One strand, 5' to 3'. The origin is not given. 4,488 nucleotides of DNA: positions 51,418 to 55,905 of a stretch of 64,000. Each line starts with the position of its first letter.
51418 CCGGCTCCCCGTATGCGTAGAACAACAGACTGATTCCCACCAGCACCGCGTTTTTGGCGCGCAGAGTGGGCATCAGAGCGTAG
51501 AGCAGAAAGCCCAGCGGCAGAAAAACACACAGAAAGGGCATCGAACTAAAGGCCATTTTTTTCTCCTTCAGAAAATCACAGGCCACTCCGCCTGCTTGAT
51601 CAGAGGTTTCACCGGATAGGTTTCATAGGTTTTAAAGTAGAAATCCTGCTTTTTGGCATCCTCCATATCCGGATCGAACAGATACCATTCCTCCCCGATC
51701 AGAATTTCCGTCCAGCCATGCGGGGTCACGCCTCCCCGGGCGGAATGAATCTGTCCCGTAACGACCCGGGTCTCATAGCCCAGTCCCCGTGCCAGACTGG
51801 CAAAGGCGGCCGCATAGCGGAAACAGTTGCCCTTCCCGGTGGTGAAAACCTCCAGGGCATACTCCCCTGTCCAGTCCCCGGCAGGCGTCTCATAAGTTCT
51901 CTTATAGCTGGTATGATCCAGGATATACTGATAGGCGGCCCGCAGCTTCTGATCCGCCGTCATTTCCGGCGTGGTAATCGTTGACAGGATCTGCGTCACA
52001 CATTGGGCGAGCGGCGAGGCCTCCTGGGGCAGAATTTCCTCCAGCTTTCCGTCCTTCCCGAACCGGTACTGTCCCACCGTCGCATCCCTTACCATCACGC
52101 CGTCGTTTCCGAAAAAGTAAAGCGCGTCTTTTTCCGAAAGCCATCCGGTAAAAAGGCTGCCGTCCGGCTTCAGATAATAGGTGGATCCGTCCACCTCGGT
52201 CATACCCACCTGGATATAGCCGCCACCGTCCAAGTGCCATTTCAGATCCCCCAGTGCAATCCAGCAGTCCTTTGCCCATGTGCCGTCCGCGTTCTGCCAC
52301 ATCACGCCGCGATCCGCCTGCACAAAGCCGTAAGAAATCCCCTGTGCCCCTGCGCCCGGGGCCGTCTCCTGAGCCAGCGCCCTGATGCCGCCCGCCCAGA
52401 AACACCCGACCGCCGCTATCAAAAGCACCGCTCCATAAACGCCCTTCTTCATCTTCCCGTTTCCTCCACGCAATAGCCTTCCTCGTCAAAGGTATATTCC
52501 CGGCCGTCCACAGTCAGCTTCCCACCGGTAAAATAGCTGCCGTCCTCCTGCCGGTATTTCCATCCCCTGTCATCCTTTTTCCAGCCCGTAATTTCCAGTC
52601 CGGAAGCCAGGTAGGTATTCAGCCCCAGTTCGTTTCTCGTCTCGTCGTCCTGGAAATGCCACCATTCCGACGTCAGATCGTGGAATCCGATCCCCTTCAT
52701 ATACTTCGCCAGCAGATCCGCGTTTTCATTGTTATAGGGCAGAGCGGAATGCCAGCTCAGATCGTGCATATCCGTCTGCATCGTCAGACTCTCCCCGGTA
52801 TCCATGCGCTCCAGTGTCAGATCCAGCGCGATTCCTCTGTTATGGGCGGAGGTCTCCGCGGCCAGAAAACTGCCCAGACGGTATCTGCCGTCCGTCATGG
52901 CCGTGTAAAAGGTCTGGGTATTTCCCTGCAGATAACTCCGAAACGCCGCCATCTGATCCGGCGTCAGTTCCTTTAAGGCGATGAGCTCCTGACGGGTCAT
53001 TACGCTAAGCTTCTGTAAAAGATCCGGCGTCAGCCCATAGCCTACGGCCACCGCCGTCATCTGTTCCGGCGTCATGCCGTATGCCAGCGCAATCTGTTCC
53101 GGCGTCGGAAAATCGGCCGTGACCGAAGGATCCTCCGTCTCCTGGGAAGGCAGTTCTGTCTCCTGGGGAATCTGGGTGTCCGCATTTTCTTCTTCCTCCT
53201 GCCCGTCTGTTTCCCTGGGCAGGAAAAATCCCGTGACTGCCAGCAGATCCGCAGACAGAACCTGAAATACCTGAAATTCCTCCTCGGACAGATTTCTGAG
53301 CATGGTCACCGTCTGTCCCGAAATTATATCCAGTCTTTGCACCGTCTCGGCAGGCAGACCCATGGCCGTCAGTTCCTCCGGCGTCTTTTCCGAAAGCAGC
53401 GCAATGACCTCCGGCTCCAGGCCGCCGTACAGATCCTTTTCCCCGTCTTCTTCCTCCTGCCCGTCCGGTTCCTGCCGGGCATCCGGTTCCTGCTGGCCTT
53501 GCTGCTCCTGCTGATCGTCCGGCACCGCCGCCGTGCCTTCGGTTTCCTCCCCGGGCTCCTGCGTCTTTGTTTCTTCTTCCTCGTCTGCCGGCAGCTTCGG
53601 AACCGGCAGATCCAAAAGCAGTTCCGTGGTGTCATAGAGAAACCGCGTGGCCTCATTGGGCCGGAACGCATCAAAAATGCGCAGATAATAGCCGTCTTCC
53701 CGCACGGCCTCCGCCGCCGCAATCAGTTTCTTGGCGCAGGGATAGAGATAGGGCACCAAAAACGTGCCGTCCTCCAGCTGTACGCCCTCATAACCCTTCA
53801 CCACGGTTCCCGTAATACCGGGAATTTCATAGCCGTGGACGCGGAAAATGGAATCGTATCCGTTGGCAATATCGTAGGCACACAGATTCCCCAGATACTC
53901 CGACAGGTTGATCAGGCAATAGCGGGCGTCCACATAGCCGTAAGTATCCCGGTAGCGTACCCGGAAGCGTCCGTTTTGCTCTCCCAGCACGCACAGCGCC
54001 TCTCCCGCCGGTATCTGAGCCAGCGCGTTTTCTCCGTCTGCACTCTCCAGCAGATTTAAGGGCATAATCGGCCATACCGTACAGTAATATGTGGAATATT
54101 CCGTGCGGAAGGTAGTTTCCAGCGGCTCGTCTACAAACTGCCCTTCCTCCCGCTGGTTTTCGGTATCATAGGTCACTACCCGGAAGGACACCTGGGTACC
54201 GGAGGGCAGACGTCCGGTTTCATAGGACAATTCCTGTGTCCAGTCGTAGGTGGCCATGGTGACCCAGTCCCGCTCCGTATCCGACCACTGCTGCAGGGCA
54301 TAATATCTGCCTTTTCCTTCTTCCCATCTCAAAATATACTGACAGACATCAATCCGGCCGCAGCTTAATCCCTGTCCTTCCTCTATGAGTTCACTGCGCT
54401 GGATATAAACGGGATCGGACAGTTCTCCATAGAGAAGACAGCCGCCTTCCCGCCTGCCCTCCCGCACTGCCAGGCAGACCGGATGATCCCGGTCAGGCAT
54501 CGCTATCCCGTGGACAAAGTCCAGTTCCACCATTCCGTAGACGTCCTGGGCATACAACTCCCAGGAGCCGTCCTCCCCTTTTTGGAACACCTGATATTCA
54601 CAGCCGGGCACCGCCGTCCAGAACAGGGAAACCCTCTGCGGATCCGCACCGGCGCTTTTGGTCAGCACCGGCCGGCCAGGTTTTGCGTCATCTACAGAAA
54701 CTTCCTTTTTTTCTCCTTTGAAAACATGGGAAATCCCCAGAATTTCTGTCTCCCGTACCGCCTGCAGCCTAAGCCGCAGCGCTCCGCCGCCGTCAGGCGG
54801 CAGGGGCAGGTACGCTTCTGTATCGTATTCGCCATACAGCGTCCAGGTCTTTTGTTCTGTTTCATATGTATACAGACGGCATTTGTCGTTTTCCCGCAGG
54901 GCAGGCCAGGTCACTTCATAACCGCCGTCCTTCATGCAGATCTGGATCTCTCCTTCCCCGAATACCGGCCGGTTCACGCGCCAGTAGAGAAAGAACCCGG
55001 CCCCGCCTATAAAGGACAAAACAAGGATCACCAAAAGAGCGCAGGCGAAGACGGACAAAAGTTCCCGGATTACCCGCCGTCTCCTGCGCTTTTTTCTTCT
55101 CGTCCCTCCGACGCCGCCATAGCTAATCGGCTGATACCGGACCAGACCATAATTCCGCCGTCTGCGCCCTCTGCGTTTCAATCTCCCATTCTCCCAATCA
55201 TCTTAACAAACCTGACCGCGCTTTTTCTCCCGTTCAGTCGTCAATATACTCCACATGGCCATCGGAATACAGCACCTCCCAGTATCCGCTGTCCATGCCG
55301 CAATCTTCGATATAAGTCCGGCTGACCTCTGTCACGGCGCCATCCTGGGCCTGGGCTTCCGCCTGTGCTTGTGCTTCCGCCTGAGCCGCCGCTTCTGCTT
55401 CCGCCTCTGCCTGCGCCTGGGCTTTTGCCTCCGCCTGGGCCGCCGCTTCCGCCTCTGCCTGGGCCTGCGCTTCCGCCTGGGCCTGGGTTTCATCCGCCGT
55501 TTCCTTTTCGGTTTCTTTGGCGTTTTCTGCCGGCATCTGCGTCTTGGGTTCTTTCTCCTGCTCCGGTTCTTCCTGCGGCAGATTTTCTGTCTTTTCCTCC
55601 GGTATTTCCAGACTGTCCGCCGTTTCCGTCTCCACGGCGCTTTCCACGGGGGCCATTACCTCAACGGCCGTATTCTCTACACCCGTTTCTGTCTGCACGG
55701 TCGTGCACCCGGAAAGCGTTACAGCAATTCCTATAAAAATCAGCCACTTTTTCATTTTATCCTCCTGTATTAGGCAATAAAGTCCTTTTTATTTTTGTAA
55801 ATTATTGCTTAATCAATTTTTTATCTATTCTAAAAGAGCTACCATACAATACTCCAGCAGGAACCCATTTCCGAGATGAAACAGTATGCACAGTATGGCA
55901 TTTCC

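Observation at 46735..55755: Candidate undescribed cell-envelope remodelling operon: two extracellular VanX-like peptidases bracketing a transglutaminase-like protein and an MBOAT plus AlgX acyl-transfer pair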

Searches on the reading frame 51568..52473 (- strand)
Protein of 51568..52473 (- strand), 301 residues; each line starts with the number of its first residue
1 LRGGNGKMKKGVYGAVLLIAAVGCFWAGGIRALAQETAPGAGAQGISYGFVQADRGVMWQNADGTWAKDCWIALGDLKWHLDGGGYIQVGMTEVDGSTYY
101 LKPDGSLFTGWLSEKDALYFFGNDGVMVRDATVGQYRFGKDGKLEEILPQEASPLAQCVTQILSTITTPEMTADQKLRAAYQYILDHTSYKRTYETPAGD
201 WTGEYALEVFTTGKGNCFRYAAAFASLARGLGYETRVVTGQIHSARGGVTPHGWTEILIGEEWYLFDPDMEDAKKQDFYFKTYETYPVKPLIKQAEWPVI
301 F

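Call 3: search_protein_families(library=pfam, proteins=[window:51568-52473:-], max_evalue=0.01)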
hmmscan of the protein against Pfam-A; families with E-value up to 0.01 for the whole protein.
window:51568-52473:- (301 aa): 4 families
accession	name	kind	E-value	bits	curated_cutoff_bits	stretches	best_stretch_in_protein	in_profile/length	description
PF01841.26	Transglut_core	-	2.1e-18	67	23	1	163-268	4-108/108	Transglutaminase-like superfamily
PF19085.6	Choline_bind_2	-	1.7e-07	31.8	27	1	116-143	9-37/38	Choline-binding repeat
PF19127.6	Choline_bind_3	-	4.6e-06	26.9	27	1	90-130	3-45/47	Choline-binding repeat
PF01473.26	Choline_bind_1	-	0.0013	19.5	20.5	0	109-127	1-19/19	Putative cell wall binding repeat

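Call 4: search_protein_families(library=ncbifam, proteins=[window:51568-52473:-], max_evalue=0.01)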
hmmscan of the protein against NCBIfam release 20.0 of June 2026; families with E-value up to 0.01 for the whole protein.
window:51568-52473:- (301 aa): 5 families
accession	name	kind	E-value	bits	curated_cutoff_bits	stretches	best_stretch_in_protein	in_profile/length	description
NF033930.1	pneumo_PspA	exception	5e-07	28.8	850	1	48-127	462-540/659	pneumococcal surface protein A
NF033840.1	PspC_relate_1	equivalog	5.2e-07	28.1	850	1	47-128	848-928/967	PspC-related protein choline-binding protein 1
NF045980.1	MAG6410_fam_LP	equivalog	3.1e-06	25.9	450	1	171-276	164-267/622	MAG6410 family transglutaminase-related lipoprotein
NF033838.0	PspC_subgroup_1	exception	5.9e-06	25.2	700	1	51-127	509-584/684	pneumococcal surface protein PspC, choline-binding form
TIGR04035.1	glucan_65_rpt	repeat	0.0098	16.1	147.7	1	81-133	4-58/64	glucan-binding repeat-containing protein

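Call 18: search_solved_structures(query=window:51568-52452:-, max_evalue=1, show_alignments=1)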
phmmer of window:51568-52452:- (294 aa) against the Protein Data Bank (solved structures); distinct sequences matched with E-value up to 1: 58.
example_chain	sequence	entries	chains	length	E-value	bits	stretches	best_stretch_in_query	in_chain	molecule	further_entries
6oq5_A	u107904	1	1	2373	7.4e-13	51.9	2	67-121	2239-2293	Toxin B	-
7n97_A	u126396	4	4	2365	1e-12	51.4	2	67-121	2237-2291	Toxin B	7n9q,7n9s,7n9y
7n95_A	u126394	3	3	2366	1e-12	51.4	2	67-121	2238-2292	Toxin B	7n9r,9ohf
8y9b_B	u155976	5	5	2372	1.2e-12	51.3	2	67-121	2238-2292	Toxin B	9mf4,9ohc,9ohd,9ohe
8qen_A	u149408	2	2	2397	1.3e-12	51.1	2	67-121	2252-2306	Toxin B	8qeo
7v1n_A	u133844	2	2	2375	1.2e-11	48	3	67-121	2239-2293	Toxin B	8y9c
8jb5_A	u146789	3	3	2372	1.9e-09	40.7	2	67-120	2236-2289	Cytotoxin-L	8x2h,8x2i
4np4_A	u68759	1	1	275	1.3e-08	38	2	64-116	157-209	Toxin B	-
8jhz_A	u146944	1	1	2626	1e-07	35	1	63-120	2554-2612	Hemorrhagic toxin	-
9cm5_A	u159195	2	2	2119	7.2e-07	32.2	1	64-116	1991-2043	Toxin B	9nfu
6ar6_A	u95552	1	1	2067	1.7e-06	31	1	64-116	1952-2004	Toxin B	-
2bib_A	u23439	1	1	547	4e-06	29.8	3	64-118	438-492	TEICHOIC ACID PHOSPHORYLCHOLINE ESTERASE/ CHOLINE BINDING PROTEIN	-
9oue_A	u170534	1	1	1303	1.2e-05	28.2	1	72-135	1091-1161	Glucosyltransferase-S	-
9ogx_A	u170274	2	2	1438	1.5e-05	27.9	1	72-135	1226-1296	Glucosyltransferase-S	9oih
9o9q_A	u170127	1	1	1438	1.5e-05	27.9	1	72-135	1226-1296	Glucosyltransferase-S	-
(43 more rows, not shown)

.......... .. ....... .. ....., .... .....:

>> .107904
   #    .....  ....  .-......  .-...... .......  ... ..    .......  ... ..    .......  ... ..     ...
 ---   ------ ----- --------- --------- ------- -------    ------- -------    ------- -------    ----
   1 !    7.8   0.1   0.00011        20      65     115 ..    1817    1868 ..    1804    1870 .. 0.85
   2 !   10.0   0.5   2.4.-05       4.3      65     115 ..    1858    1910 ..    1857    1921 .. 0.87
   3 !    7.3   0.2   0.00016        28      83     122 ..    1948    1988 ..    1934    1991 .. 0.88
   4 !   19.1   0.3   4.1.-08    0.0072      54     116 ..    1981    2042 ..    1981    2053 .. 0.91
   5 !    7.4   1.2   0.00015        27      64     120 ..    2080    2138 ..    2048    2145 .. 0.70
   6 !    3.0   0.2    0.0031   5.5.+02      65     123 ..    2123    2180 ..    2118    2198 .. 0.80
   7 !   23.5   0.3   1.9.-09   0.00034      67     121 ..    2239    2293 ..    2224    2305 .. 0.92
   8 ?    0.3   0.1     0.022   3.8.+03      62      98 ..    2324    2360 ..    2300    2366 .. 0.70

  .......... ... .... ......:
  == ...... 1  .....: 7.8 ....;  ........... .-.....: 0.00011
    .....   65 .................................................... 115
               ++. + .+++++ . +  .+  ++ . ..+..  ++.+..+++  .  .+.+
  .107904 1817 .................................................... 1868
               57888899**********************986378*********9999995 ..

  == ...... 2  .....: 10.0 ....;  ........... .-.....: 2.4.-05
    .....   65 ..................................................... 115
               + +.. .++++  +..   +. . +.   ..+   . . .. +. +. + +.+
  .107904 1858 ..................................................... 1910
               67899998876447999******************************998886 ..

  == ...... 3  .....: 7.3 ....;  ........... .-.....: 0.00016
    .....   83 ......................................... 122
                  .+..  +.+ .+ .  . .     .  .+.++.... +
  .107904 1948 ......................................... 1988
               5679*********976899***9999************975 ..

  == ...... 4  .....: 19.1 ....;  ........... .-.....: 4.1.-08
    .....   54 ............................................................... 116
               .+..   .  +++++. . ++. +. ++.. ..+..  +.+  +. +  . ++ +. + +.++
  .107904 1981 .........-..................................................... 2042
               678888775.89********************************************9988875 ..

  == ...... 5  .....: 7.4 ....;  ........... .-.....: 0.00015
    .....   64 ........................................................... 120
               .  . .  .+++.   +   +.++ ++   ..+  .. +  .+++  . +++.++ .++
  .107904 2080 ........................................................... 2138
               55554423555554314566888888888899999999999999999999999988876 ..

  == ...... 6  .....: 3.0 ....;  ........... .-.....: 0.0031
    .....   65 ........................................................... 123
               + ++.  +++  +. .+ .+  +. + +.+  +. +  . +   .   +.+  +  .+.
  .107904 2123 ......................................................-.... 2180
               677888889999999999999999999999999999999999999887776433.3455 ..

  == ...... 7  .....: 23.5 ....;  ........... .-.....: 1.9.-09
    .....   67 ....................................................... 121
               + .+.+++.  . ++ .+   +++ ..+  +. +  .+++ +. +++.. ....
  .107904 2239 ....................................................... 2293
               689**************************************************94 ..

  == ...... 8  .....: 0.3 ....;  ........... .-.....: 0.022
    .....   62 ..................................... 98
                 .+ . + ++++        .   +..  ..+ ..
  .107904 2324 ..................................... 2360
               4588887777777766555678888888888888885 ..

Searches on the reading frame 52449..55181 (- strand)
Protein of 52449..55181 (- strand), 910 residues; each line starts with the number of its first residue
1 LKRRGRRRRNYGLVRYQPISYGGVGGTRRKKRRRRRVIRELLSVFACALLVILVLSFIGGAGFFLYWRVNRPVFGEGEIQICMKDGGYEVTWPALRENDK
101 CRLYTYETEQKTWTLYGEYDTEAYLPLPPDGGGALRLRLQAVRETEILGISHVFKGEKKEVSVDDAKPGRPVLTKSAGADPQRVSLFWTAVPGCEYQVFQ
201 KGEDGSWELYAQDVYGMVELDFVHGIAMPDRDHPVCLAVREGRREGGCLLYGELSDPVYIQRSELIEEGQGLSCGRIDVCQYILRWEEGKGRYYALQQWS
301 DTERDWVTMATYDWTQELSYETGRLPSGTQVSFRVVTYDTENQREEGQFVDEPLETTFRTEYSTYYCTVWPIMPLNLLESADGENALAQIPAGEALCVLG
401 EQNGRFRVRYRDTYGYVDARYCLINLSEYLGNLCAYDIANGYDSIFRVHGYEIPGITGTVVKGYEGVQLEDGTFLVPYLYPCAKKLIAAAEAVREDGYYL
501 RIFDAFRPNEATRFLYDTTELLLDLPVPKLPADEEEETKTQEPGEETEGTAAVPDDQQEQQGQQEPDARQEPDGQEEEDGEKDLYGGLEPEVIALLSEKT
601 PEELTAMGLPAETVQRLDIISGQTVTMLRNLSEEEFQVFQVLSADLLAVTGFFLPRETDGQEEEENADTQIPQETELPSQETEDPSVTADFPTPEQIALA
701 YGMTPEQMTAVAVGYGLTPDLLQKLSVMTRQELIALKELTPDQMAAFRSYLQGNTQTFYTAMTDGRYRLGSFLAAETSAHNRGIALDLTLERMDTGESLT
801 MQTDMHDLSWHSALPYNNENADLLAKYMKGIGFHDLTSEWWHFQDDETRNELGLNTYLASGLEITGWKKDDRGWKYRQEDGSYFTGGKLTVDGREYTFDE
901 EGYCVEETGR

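Call 3: search_protein_families(library=pfam, proteins=[window:52449-55181:-], max_evalue=0.01)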
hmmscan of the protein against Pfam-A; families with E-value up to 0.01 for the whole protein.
window:52449-55181:- (910 aa): 3 families
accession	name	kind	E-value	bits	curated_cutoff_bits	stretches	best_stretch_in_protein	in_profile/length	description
PF01427.22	Peptidase_M15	-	2.2e-12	47.6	27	1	775-846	107-185/199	D-ala-D-ala dipeptidase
PF02557.22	VanY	-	0.0013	19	25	0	742-844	27-128/132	D-alanyl-D-alanine carboxypeptidase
PF08239.17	SH3_3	-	0.0067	17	27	0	385-421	14-52/54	Bacterial SH3 domain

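Call 4: search_protein_families(library=ncbifam, proteins=[window:52449-55181:-], max_evalue=0.01)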
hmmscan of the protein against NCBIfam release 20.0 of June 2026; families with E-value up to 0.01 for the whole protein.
window:52449-55181:- (910 aa): 2 families
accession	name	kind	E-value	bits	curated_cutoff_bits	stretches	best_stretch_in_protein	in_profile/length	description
NF007557.0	PRK10178.1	equivalog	1.5e-15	57.4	176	2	758-847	79-170/188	D-alanyl-D-alanine dipeptidase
NF033115.1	dipept_VanX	equivalog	1.2e-10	41.6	320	1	774-844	108-184/199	D-Ala-D-Ala dipeptidase VanX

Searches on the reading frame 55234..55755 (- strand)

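Call 3: search_protein_families(library=pfam, proteins=[window:55234-55755:-], max_evalue=0.01)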
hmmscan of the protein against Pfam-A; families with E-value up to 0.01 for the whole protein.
window:55234-55755:- (173 aa): 1 family
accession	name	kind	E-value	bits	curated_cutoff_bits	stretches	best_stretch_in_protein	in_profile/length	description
PF08139.17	LPAM_1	-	0.00025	21.8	20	1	1-17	1-17/18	Prokaryotic membrane lipoprotein lipid attachment site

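Call 4: search_protein_families(library=ncbifam, proteins=[window:55234-55755:-], max_evalue=0.01)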
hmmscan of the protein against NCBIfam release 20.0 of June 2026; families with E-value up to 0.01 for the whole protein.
window:55234-55755:- (173 aa): 5 families
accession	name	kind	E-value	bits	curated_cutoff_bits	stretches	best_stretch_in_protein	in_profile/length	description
TIGR02794.1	tolA_full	equivalog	3.8e-05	23.1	59.45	1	54-136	82-199/362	cell envelope integrity protein TolA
NF033845.1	MSCRAMM_ClfB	exception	0.00015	19.9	999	1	50-136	564-650/871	MSCRAMM family adhesin clumping factor ClfB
NF007065.0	PRK09510.1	equivalog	0.00063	18.9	213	1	54-141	109-196/387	cell envelope integrity protein TolA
NF040677.1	wall_bind_EntC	exception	0.0068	15.3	770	1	38-140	194-298/422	cell wall-binding protein EntC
NF008109.0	PRK10856.1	equivalog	0.0094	15.7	208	0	4-138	118-253/334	cytoskeleton protein RodZ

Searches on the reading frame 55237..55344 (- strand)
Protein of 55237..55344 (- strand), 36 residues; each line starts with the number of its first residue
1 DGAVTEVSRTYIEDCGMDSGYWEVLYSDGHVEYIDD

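Call 66: search_protein_families(library=pfam, max_evalue=1, proteins=[window:55237-55344:-])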
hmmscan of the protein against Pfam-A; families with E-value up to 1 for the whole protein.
seq(36 aa): 1 family
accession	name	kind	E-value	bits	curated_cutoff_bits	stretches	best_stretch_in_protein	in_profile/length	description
PF23308.1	TSP1_TSH7A-B_C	-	0.12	12.7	27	1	15-33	16-34/40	THS7A/B C-terminal TSP1 domain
